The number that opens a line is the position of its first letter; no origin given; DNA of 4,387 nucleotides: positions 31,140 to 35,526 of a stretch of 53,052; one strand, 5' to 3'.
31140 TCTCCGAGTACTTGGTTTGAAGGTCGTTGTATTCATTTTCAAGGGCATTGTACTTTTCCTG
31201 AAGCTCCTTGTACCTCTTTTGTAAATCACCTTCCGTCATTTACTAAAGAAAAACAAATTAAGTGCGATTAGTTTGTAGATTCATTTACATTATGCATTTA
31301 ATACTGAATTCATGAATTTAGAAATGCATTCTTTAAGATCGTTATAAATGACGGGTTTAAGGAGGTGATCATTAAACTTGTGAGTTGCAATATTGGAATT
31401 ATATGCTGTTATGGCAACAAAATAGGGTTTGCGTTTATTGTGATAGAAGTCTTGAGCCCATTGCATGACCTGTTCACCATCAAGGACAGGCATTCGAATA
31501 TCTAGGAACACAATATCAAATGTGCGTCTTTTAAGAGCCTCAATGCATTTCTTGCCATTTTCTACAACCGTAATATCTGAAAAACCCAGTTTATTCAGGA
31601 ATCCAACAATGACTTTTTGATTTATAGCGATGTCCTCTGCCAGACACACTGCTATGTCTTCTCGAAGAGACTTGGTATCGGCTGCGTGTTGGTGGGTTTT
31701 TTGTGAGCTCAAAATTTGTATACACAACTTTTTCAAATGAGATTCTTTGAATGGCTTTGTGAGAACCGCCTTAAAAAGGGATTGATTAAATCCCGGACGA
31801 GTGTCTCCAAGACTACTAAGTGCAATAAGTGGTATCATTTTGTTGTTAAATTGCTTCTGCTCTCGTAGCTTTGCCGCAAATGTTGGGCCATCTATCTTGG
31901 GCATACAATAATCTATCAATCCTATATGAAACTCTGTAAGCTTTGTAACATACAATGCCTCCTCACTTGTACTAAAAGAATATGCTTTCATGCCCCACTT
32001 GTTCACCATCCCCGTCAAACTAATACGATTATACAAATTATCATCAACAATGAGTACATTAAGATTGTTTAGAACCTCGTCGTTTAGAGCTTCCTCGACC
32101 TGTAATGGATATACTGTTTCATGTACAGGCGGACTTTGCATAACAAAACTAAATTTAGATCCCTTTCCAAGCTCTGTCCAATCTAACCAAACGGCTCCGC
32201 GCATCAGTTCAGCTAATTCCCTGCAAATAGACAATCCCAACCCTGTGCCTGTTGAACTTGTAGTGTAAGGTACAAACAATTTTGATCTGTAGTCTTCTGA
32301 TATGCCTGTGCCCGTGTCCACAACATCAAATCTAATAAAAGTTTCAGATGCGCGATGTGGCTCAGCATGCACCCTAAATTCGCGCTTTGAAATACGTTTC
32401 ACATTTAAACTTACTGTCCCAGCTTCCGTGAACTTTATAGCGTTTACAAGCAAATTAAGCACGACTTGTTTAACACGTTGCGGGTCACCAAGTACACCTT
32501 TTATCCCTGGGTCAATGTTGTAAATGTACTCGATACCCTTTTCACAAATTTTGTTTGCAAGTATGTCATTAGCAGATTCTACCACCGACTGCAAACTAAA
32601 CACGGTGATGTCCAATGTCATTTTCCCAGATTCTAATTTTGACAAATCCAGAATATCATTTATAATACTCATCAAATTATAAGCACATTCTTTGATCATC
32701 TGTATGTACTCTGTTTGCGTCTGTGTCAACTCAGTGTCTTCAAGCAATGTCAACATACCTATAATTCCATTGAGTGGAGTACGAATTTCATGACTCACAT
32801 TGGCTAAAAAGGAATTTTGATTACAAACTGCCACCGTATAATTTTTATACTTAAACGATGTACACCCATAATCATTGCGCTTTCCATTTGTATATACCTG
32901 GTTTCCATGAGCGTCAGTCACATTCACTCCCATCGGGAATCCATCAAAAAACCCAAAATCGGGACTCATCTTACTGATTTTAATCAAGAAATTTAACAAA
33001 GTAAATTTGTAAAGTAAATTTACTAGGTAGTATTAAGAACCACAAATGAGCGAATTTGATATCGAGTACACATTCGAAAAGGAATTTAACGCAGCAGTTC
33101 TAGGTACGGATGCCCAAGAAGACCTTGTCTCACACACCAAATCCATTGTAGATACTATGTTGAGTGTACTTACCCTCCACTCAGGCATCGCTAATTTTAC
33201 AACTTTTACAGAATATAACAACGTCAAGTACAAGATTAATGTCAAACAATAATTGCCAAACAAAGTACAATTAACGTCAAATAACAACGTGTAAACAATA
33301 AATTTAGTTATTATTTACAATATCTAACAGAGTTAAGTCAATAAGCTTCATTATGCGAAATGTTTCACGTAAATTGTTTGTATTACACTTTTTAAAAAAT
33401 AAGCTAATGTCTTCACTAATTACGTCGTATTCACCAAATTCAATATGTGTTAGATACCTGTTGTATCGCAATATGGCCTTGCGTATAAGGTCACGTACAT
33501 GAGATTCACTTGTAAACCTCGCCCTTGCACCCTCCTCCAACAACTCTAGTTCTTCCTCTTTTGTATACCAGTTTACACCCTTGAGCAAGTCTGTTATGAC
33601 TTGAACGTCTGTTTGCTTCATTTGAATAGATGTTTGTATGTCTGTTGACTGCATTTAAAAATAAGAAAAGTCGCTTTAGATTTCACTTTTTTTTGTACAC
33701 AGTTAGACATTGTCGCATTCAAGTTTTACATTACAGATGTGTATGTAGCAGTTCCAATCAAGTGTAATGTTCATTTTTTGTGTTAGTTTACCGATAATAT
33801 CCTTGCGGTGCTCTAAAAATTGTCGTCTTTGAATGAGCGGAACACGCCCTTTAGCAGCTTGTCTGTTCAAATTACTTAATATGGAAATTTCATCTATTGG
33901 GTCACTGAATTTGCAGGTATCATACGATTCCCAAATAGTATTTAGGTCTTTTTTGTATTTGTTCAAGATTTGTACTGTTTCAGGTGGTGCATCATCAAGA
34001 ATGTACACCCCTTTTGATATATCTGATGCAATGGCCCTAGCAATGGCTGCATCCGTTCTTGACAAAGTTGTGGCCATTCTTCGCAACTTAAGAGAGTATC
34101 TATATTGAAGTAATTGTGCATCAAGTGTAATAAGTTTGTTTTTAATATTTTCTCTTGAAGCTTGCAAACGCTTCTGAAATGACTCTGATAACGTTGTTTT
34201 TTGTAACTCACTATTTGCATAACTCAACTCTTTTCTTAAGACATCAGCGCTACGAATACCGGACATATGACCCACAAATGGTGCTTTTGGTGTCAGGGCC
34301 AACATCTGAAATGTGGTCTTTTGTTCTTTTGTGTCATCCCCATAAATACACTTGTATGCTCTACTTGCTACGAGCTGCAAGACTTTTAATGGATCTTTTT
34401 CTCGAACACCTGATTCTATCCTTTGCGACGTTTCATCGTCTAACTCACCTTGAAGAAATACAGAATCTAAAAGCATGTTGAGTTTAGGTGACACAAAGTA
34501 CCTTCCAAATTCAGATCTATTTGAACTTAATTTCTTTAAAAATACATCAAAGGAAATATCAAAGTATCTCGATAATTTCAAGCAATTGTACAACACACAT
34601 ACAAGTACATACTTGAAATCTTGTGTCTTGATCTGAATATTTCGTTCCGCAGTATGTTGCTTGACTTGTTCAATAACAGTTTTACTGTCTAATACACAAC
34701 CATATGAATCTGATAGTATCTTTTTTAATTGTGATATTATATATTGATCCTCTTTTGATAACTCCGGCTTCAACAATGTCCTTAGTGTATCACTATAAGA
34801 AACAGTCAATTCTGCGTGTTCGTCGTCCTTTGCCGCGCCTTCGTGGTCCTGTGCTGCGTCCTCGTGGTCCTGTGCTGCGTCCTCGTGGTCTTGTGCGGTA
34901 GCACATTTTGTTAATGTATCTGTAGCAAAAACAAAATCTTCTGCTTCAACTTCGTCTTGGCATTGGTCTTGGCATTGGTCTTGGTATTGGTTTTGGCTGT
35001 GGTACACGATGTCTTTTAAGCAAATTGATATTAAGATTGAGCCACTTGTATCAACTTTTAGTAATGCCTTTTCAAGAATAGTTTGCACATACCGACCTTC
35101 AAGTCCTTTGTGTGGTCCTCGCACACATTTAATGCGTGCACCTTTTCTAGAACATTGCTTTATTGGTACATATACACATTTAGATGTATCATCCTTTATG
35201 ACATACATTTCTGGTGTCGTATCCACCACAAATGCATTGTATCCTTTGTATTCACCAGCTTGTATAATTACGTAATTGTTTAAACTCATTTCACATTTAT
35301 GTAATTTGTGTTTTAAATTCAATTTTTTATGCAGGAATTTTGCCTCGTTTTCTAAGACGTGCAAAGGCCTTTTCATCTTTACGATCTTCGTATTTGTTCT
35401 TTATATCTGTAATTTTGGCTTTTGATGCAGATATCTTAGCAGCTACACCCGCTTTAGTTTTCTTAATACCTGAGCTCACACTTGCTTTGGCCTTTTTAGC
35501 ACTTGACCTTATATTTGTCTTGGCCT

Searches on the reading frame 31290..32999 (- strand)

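Call 16: search_protein_families(library=pfam, proteins=[window:31290-32999:-], max_evalue=0.001)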
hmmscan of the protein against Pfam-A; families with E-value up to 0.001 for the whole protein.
window:31290-32999:- (569 aa): 4 families
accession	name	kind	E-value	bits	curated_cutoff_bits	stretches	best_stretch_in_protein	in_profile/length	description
PF00072.30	Response_reg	-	3.1e-27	95.4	30.2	2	451-558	1-109/111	Response regulator receiver domain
PF00512.31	HisKA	-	2.2e-22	79.3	26.9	1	61-125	2-66/66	His Kinase A (phospho-acceptor) domain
PF02518.31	HATPase_c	-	4.8e-22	78.9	26.4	1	171-288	1-108/111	Histidine kinase-, DNA gyrase B-, and HSP90-like ATPase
PF23198.2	PDE8A_N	-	0.00084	19.7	29.6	0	469-517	31-79/147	PDE8A-like, N-terminal domain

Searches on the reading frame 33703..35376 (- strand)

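Call 16: search_protein_families(library=pfam, proteins=[window:33703-35376:-], max_evalue=0.001)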
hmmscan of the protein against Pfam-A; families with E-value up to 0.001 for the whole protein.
window:33703-35376:- (557 aa): 1 family
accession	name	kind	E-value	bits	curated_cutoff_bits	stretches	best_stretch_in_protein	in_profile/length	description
PF23290.1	KOW5_SPT5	-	0.00017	21.5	27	0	34-56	4-26/46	Transcription elongation factor SPT5, fifth KOW domain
